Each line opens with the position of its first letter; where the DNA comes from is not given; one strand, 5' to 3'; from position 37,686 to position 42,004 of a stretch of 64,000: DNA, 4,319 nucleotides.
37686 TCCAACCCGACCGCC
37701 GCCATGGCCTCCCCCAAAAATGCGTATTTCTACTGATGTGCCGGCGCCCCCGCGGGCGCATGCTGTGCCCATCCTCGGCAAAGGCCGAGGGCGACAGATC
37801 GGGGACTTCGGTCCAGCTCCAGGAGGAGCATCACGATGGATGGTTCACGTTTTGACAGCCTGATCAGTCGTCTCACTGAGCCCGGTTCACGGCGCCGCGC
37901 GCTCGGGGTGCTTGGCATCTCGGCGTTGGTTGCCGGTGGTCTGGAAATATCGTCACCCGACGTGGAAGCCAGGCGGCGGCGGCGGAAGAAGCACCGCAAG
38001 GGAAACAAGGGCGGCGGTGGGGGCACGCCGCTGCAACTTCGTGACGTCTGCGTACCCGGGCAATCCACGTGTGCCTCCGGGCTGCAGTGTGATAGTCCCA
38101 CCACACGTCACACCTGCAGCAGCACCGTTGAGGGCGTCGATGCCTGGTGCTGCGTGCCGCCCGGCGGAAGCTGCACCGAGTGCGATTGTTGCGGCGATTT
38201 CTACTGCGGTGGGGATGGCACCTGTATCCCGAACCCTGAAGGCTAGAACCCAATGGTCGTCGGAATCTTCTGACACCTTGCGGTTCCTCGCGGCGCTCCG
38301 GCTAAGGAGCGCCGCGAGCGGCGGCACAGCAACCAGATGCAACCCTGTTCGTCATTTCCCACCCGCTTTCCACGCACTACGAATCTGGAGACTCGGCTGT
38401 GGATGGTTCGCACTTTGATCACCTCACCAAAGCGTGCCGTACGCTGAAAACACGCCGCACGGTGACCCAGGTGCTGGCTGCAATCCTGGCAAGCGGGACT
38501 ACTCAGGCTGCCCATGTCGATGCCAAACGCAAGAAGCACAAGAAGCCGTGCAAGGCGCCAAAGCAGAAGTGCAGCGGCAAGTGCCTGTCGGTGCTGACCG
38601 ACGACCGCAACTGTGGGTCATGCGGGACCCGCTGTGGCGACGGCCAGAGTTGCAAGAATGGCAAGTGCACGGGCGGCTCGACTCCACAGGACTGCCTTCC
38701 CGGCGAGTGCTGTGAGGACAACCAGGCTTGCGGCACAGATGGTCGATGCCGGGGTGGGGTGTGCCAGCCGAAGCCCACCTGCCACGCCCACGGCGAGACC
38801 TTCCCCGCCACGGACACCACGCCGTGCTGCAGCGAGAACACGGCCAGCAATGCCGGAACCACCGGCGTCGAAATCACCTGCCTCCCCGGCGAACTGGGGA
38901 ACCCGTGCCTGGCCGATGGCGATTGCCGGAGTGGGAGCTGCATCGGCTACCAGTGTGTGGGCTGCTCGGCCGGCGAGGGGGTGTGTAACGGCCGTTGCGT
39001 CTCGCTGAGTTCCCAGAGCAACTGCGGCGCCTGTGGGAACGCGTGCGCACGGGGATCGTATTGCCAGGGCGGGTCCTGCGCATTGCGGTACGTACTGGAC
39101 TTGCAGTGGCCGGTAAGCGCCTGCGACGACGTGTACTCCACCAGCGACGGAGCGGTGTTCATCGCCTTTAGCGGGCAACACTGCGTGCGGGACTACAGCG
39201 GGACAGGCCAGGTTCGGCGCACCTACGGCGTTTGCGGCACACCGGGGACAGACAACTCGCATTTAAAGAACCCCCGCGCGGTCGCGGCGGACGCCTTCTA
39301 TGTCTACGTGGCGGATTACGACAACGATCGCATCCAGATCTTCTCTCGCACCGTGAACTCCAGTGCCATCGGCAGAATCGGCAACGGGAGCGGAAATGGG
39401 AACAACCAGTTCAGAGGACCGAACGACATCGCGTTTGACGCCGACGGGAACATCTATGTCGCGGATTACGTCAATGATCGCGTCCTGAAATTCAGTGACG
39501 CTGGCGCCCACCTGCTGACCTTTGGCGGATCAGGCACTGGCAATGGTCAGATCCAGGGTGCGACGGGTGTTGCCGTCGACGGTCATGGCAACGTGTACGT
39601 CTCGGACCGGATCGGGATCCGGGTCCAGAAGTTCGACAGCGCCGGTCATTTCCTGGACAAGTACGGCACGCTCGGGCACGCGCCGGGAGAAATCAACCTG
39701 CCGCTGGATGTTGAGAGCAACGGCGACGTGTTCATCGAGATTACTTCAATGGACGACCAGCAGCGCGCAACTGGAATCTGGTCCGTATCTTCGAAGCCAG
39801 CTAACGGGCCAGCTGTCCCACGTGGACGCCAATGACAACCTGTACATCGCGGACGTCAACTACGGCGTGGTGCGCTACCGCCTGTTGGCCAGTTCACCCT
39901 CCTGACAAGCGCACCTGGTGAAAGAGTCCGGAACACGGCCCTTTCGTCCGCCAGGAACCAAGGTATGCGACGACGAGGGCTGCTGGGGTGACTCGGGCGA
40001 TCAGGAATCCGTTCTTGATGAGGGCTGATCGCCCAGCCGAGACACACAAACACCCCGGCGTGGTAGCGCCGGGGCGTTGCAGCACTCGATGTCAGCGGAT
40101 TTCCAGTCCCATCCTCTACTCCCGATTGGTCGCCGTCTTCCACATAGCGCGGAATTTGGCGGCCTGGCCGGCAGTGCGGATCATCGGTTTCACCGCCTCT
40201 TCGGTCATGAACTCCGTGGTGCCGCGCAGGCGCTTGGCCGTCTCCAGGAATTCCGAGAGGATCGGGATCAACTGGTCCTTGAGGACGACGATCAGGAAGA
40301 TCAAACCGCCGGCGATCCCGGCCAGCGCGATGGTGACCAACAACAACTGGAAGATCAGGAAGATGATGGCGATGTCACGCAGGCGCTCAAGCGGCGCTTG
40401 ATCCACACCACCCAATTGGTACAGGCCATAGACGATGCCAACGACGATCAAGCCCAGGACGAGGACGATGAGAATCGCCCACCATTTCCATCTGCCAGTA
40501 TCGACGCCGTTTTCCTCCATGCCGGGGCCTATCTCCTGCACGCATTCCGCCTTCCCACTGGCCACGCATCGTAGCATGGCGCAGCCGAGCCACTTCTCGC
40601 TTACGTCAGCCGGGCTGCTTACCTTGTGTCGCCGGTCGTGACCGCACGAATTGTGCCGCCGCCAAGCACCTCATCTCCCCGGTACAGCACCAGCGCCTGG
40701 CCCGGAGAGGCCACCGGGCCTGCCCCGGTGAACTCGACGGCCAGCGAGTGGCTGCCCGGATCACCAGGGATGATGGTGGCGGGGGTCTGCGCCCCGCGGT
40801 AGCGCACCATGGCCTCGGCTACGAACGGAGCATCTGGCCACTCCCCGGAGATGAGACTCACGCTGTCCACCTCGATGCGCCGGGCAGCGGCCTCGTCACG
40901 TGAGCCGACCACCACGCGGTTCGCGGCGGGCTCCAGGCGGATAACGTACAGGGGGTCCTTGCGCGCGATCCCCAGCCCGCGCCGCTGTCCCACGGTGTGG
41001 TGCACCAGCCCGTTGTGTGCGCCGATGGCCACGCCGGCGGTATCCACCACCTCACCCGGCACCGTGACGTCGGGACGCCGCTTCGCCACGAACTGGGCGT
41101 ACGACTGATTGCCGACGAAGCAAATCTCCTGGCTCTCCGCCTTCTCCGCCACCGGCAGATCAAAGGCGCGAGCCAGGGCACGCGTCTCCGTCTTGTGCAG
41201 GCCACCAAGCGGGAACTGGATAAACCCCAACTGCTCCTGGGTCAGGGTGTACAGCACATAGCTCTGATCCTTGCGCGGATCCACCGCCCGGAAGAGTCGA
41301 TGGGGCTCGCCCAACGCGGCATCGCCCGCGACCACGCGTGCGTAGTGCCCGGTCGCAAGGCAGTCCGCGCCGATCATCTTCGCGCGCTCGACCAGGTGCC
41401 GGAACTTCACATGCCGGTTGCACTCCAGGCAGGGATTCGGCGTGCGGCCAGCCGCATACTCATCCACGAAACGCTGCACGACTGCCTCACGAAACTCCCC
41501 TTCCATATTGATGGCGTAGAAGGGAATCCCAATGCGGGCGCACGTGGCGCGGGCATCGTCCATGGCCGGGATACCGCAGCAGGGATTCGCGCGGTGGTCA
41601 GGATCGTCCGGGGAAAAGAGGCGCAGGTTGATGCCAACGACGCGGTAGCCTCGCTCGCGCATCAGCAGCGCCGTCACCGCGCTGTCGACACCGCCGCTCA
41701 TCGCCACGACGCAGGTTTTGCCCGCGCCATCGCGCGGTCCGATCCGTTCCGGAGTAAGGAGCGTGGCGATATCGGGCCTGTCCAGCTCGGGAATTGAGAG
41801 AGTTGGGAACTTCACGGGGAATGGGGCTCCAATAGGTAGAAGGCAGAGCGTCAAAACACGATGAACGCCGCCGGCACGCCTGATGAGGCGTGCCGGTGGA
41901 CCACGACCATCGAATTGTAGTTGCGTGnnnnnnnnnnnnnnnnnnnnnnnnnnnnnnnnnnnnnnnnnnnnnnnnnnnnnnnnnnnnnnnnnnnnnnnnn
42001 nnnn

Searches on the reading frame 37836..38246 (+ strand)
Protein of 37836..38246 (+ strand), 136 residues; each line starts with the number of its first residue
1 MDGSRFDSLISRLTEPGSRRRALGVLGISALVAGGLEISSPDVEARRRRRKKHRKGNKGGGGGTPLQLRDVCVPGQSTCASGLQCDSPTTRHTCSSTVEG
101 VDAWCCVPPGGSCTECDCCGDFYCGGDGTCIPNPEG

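Call 24: search_protein_families(library=pfam, proteins=[window:37836-38246:+], max_evalue=0.01)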
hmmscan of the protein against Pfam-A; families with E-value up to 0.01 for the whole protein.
window:37836-38246:+ (136 aa): 0 families

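Call 26: find_encoding_contigs(protein=window:37836-38246:+, flank=3000, max_places=10)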
Protein window:37836-38246:+ (136 aa): 2 contigs read that carry it; 2 places shown.
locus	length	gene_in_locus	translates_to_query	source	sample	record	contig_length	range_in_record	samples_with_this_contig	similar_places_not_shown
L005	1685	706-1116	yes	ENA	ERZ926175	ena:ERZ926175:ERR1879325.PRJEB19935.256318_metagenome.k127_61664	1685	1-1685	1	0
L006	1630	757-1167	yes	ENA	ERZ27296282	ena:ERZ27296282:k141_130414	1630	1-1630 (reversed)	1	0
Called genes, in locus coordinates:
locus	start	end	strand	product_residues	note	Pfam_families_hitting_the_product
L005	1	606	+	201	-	?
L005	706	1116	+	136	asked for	-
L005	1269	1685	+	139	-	?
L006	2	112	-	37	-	?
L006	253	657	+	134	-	-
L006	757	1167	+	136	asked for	-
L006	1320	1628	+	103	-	?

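Call 28: find_homologous_proteins(query=window:37836-38246:+, max_evalue=0.001)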
Query window:37836-38246:+ (136 aa): 113 proteins with E <= 0.001 among 167 candidates.
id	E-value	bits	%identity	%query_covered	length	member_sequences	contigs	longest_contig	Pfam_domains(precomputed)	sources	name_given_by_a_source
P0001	7.6e-87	307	100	100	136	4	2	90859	-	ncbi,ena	ncbi:MAG: hypothetical protein U0075_16510 [Thermomicrobiales bacterium]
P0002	2.4e-68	247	80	100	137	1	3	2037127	-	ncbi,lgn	-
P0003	3.4e-67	243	72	100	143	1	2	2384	-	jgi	jgi:hypothetical protein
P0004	9.1e-66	238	77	100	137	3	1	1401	-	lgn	-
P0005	8.8e-64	232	76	100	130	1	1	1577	-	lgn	-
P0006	6.1e-63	229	74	100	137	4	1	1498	-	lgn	-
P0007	1.1e-62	228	72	99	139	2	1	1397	-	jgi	jgi:hypothetical protein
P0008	1.3e-61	225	72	100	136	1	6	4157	-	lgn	-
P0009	6.1e-61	223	73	100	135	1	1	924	-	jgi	jgi:hypothetical protein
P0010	6.3e-61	223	71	99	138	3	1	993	-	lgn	-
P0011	7.1e-61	222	73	100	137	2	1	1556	-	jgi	jgi:hypothetical protein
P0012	9.0e-61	222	75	99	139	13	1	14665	-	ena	-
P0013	2.1e-60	221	70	100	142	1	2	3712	-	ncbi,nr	ncbi:MAG: hypothetical protein M3Z20_14185 [Chloroflexota bacterium]|nr:hypothetical protein [Chloro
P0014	2.2e-60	221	68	100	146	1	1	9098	-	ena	-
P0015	1.5e-59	218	72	100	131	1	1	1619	-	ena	-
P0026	8.7e-49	183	58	100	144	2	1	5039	-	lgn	-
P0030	5.2e-43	165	56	99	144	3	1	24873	-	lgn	-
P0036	1.0e-40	157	52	100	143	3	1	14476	-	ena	-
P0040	1.5e-39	153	53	100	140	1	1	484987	-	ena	-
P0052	1.4e-37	147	50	100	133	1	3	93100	-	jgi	jgi:hypothetical protein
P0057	4.4e-37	145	50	100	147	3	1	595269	-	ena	-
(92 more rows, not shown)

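Call 29: find_encoding_contigs(protein=P0002, flank=10000, max_places=4)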
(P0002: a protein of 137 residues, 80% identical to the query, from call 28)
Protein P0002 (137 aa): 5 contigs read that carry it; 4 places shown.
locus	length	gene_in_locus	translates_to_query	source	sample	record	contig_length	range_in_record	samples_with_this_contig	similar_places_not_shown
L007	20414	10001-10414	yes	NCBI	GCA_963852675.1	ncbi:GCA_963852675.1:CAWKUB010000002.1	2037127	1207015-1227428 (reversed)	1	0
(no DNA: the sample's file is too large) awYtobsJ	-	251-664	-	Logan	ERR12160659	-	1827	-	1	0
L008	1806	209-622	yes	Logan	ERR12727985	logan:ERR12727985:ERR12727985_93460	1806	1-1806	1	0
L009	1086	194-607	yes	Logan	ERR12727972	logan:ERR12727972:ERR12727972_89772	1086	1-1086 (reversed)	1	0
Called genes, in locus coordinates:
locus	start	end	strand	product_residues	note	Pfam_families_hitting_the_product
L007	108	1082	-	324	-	PF03060:NMO, PF01070:FMN_dh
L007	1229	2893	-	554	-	PF00496:SBP_bac_5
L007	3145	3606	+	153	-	PF00196:GerE, PF13384:HTH_23 (weak)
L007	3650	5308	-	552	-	PF00496:SBP_bac_5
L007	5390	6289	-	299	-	-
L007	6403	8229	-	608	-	-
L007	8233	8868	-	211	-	-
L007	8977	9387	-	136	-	-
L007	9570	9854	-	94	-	-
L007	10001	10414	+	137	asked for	-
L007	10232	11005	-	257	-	-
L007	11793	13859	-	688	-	-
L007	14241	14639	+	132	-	-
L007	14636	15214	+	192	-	PF00440:TetR_N, PF16925:TetR_C_13, PF21993:TetR_C_13_2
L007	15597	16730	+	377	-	PF01609:DDE_Tnp_1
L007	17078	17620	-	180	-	PF05685:Uma2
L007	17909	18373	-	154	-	-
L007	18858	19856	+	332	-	PF18884:TSP3_bac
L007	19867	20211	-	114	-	-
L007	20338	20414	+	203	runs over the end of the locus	-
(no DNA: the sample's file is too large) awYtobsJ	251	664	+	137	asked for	-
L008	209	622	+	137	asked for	-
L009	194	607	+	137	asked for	-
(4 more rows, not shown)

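Call 30: find_encoding_contigs(protein=P0030, flank=10000, max_places=4)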
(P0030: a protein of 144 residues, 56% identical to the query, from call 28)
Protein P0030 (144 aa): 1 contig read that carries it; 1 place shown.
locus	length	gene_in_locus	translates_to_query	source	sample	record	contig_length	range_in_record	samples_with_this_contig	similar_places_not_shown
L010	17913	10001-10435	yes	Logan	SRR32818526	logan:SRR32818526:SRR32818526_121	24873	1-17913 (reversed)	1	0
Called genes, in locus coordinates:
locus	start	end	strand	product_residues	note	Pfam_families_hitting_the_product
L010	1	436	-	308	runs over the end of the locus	PF00528:BPD_transp_1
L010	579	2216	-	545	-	PF01547:SBP_bac_1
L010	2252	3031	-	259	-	PF03328:HpcH_HpaI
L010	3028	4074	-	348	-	PF00389:2-Hacid_dh, PF02826:2-Hacid_dh_C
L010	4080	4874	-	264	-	PF00106:adh_short, PF08659:KR (weak), PF13561:adh_short_C2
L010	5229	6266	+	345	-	PF00356:LacI, PF00532:Peripla_BP_1, PF13377:Peripla_BP_3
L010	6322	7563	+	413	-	PF01547:SBP_bac_1, PF13416:SBP_bac_8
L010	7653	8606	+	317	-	PF00528:BPD_transp_1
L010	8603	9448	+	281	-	PF00528:BPD_transp_1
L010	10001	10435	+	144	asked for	-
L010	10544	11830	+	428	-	PF00768:Peptidase_S11, PF02113:Peptidase_S13 (faint), PF13354:Beta-lactamase2 (weak)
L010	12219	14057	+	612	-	PF07973:tRNA_SAD, PF00587:tRNA-synt_2b, PF03129:HGTP_anticodon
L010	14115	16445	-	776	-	PF13458:Peripla_BP_6, PF01094:ANF_receptor, PF02932:Neur_chan_memb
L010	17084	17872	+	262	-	-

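Call 31: find_encoding_contigs(protein=P0040, flank=10000, max_places=4)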
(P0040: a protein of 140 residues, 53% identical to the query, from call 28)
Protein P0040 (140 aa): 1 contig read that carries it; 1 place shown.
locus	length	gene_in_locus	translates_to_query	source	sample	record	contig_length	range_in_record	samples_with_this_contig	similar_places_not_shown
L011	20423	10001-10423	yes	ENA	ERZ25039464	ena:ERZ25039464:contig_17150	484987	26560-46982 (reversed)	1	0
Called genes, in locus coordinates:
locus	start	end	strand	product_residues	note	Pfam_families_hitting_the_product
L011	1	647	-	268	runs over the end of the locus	PF00496:SBP_bac_5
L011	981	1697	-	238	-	-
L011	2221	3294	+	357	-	PF13401:AAA_22 (weak), PF25872:HTH_77 (faint)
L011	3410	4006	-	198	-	-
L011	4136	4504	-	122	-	-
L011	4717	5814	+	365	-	-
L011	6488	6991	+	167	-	PF07883:Cupin_2 (faint)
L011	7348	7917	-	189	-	-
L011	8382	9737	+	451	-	PF13176:TPR_7 (faint), PF13374:TPR_10 (faint), PF07719:TPR_2 (faint), PF13384:HTH_23 (faint), PF13424:TPR_12, PF00196:GerE, PF08281:Sigma70_r4_2 (weak)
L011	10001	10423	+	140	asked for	-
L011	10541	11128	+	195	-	-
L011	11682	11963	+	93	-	PF21805:Imm5_like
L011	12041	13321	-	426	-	PF06782:UPF0236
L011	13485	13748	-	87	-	PF12728:HTH_17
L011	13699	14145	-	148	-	PF12728:HTH_17 (weak), PF13560:HTH_31, PF01381:HTH_3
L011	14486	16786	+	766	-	PF00989:PAS, PF08448:PAS_4, PF08447:PAS_3, PF13426:PAS_9, PF00989:PAS, PF13188:PAS_8, PF08447:PAS_3, PF08448:PAS_4, +7 more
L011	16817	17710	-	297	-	PF07992:Pyr_redox_2, PF13738:Pyr_redox_3, PF00070:Pyr_redox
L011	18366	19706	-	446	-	PF13546:DDE_5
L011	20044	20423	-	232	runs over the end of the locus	-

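Call 32: find_encoding_contigs(protein=P0057, flank=10000, max_places=4)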
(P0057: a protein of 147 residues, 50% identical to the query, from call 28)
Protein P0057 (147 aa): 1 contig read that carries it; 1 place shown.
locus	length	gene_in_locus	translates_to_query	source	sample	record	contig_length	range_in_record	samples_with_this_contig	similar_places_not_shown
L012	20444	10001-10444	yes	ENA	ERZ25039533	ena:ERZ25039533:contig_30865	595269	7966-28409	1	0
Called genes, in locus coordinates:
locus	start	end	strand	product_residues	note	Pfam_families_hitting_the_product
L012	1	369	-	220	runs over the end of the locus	-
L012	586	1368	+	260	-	PF14342:DUF4396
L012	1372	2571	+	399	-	PF07732:Cu-oxidase_3, PF00394:Cu-oxidase, PF07731:Cu-oxidase_2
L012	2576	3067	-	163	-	PF03734:YkuD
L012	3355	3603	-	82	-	-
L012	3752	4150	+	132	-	PF00296:Bac_luciferase (weak)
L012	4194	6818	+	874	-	PF00390:malic, PF00208:ELFV_dehydrog (faint), PF00899:ThiF (faint), PF03949:Malic_M, PF00390:malic, PF03949:Malic_M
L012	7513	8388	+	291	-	-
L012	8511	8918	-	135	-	-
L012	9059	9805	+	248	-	-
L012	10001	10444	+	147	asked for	-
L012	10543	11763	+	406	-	PF00150:Cellulase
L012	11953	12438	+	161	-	-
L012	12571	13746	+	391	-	PF00150:Cellulase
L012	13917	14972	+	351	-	PF13229:Beta_helix (weak)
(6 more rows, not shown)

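Call 57: find_encoding_contigs(protein=P0014, flank=10000, max_places=3)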
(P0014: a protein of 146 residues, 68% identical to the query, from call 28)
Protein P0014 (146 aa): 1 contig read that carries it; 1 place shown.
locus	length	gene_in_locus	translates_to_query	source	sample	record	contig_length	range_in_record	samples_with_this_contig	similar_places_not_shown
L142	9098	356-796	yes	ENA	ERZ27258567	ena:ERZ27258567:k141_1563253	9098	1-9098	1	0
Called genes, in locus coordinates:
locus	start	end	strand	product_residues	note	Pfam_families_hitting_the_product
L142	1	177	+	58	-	?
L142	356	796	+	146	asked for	-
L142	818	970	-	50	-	-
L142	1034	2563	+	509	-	PF08450:SGL (faint), PF01436:NHL (faint)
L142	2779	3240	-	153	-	-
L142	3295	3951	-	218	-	-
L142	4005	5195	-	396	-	PF03054:tRNA_Me_trans, PF20259:tRNA_Me_trans_M, PF20258:tRNA_Me_trans_C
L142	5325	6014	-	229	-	PF04203:Sortase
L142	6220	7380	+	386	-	PF00491:Arginase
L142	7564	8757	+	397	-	-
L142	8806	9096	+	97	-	?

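Call 58: find_encoding_contigs(protein=P0026, flank=10000, max_places=3)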
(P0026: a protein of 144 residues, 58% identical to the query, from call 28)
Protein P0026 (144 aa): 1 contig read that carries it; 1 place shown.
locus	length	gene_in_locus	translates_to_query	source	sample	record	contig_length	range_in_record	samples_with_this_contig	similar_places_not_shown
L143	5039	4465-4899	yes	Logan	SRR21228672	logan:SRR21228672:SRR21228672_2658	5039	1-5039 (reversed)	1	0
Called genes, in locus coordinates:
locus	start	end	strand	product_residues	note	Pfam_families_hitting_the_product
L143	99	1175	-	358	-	-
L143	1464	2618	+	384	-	PF00150:Cellulase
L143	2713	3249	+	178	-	-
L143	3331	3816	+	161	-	-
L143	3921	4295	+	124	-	-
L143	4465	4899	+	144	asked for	-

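Call 59: find_encoding_contigs(protein=P0036, flank=10000, max_places=3)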
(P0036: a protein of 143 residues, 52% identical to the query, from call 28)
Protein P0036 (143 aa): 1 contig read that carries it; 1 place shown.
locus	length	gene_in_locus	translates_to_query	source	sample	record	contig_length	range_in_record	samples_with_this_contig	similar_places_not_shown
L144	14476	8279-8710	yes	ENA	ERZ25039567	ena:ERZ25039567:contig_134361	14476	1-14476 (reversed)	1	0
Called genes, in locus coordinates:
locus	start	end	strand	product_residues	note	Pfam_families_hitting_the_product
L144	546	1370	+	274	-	-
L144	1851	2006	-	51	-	-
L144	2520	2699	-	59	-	-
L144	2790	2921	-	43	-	-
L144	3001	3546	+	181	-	-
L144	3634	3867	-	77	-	-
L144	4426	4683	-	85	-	-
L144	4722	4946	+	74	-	-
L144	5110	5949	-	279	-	-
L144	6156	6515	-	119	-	PF02826:2-Hacid_dh_C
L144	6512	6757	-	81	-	PF02826:2-Hacid_dh_C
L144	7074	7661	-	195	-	PF00106:adh_short, PF13561:adh_short_C2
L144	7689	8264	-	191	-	-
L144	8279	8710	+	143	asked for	-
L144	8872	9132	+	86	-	PF00768:Peptidase_S11 (weak)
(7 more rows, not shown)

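Call 60: find_encoding_contigs(protein=P0052, flank=10000, max_places=3)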
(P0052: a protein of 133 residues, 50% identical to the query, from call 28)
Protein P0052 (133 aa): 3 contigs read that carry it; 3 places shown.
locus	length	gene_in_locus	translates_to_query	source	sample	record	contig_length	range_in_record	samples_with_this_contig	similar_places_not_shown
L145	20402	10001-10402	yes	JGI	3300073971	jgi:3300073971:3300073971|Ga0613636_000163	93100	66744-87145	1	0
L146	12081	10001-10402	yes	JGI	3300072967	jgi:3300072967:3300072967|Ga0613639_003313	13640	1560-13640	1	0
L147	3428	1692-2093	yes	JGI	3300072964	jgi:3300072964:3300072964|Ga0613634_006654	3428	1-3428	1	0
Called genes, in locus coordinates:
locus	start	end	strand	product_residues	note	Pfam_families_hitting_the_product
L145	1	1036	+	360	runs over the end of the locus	PF08240:ADH_N, PF16912:Glu_dehyd_C, PF00107:ADH_zinc_N, PF13602:ADH_zinc_N_2 (weak)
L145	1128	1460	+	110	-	PF04014:MazE_antitoxin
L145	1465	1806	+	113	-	-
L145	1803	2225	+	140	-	PF13470:PIN_3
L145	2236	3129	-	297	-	PF07366:SnoaL, PF12680:SnoaL_2, PF14534:DUF4440 (weak)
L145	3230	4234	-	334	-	PF02779:Transket_pyr, PF02780:Transketolase_C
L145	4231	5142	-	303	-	PF13292:DXP_synthase_N (weak), PF00456:Transketolase_N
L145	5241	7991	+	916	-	PF04545:Sigma70_r4 (faint), PF08281:Sigma70_r4_2 (faint), PF12728:HTH_17, PF13384:HTH_23 (faint), PF13191:AAA_16 (weak), PF13401:AAA_22, PF13424:TPR_12 (weak), PF00196:GerE, +2 more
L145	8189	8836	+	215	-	-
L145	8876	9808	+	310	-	-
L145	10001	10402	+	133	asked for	-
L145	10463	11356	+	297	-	PF13884:Peptidase_S74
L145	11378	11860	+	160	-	-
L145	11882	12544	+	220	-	-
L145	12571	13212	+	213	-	-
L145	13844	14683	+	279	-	-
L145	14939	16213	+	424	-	-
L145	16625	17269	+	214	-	-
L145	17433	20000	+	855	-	PF13384:HTH_23 (faint), PF12728:HTH_17, PF00931:NB-ARC (weak), PF13191:AAA_16, PF13401:AAA_22 (weak), PF25872:HTH_77, PF13424:TPR_12 (weak), PF00196:GerE, +3 more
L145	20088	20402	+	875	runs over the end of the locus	PF12728:HTH_17, PF13191:AAA_16, PF00931:NB-ARC (weak), PF13401:AAA_22, PF25872:HTH_77 (weak), PF13424:TPR_12 (weak), PF00196:GerE, PF08281:Sigma70_r4_2 (weak), +6 more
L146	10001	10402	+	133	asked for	-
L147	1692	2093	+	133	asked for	-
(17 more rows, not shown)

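Call 75: search_protein_families(library=pfam, proteins=[L145:8189-8836:+, L143:99-1175:-, L007:3145-3606:+, L145:5241-7991:+, L011:8382-9737:+], max_evalue=0.001)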
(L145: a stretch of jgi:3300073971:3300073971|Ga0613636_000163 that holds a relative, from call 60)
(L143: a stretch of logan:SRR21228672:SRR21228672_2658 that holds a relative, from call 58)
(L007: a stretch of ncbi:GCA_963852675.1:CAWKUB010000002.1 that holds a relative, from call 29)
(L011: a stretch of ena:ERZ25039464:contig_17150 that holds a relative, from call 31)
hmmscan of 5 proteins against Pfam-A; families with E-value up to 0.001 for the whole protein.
L145:8189-8836:+ (215 aa): 0 families

L143:99-1175:- (358 aa): 0 families

L007:3145-3606:+ (153 aa): 2 families
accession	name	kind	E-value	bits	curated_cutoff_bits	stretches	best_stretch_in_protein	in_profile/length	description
PF00196.25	GerE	-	1.5e-18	66.6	23.5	1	92-147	2-57/57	Bacterial regulatory proteins, luxR family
PF13384.12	HTH_23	-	2e-06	27.9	24.6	1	99-129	9-39/50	Homeodomain-like domain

L145:5241-7991:+ (916 aa): 14 families
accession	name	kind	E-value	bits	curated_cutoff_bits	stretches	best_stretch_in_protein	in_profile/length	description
PF00196.25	GerE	-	1.4e-15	57.1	23.5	1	856-908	3-55/57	Bacterial regulatory proteins, luxR family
PF12728.13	HTH_17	-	2.5e-10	40.9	27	1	43-90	3-50/51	Helix-turn-helix domain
PF13424.12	TPR_12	-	3.1e-09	37.3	30.1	2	678-745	4-73/77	Tetratricopeptide repeat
PF13384.12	HTH_23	-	2.4e-08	34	24.6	0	863-892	10-39/50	Homeodomain-like domain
PF13401.12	AAA_22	-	7.6e-08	33.2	27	1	152-252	6-109/130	AAA domain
PF04545.22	Sigma70_r4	-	6e-07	29.3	24.1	1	855-898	4-48/50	Sigma-70, region 4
PF08281.18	Sigma70_r4_2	-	1.2e-06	28.5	25.7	0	856-898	11-54/54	Sigma-70, region 4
PF13191.12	AAA_16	-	1.8e-06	29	32.6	1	131-253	1-158/167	AAA ATPase domain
PF00931.28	NB-ARC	-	7.5e-06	25.8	23.5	1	135-265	1-137/248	NB-ARC domain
PF13518.12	HTH_28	-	8e-06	26.3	25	0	863-892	5-34/52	Helix-turn-helix domain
PF20432.4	Xre-like-HTH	-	6.3e-05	23.6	25.8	0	42-64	24-44/63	Antitoxin Xre-like helix-turn-helix domain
PF13551.12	HTH_29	-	0.00011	22.7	28.1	0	41-64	11-35/64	Winged helix-turn helix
PF13181.12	TPR_8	-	0.00015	22.1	25.7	0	639-666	3-30/34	Tetratricopeptide repeat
PF08279.18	HTH_11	-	0.00071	19.9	25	0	859-897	1-42/55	HTH domain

L011:8382-9737:+ (451 aa): 11 families
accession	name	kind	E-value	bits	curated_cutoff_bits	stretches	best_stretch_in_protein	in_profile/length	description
PF13424.12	TPR_12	-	5e-19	68.7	30.1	2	116-188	2-76/77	Tetratricopeptide repeat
PF00196.25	GerE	-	8.4e-17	61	23.5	1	389-443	3-57/57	Bacterial regulatory proteins, luxR family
PF13374.12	TPR_10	-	3e-14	52.9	27.5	0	198-230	3-35/42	Tetratricopeptide repeat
PF07719.23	TPR_2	-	1.9e-06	28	27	0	157-183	1-27/34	Tetratricopeptide repeat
PF08281.18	Sigma70_r4_2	-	2.8e-06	27.3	25.7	1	388-431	10-54/54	Sigma-70, region 4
PF13176.12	TPR_7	-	3e-06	27.3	27.9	0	199-230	1-32/36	Tetratricopeptide repeat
PF13384.12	HTH_23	-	1.7e-05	24.9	24.6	1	394-424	8-38/50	Homeodomain-like domain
PF00515.34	TPR_1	-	4.3e-05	23.6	27.8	0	157-183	1-27/34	Tetratricopeptide repeat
PF13518.12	HTH_28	-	0.0001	22.8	25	1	395-428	4-37/52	Helix-turn-helix domain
PF04545.22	Sigma70_r4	-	0.00038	20.4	24.1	1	388-431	4-48/50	Sigma-70, region 4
PF13936.12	HTH_38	-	0.00041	20.5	27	0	388-424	4-41/44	Helix-turn-helix domain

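Call 76: search_protein_families(library=ncbifam, proteins=[window:37836-38246:+], max_evalue=0.01)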
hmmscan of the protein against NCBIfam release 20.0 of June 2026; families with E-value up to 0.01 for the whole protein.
window:37836-38246:+ (136 aa): 0 families

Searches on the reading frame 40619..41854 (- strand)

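Call 24: search_protein_families(library=pfam, proteins=[window:40619-41854:-], max_evalue=0.01)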
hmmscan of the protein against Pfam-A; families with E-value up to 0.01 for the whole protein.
window:40619-41854:- (411 aa): 6 families
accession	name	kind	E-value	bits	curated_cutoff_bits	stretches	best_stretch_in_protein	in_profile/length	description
PF03054.22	tRNA_Me_trans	-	3.5e-68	229.7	20.6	1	47-248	2-201/202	tRNA methyl transferase HUP domain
PF20259.3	tRNA_Me_trans_M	-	1.7e-15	56.8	27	1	255-318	3-66/66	tRNA methyl transferase PRC-barrel domain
PF20258.4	tRNA_Me_trans_C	-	1.9e-09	38.2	20.6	1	326-402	3-77/77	Aminomethyltransferase beta-barrel domain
PF02568.20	ThiI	-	0.00079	19.5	20.5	1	47-77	5-35/197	Thiamine biosynthesis protein (ThiI)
PF06508.19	QueC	-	0.0017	18.3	22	0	48-76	2-30/210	Queuosine biosynthesis protein QueC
PF02540.23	NAD_synthase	-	0.0024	17.5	21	0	46-67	19-40/242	NAD synthase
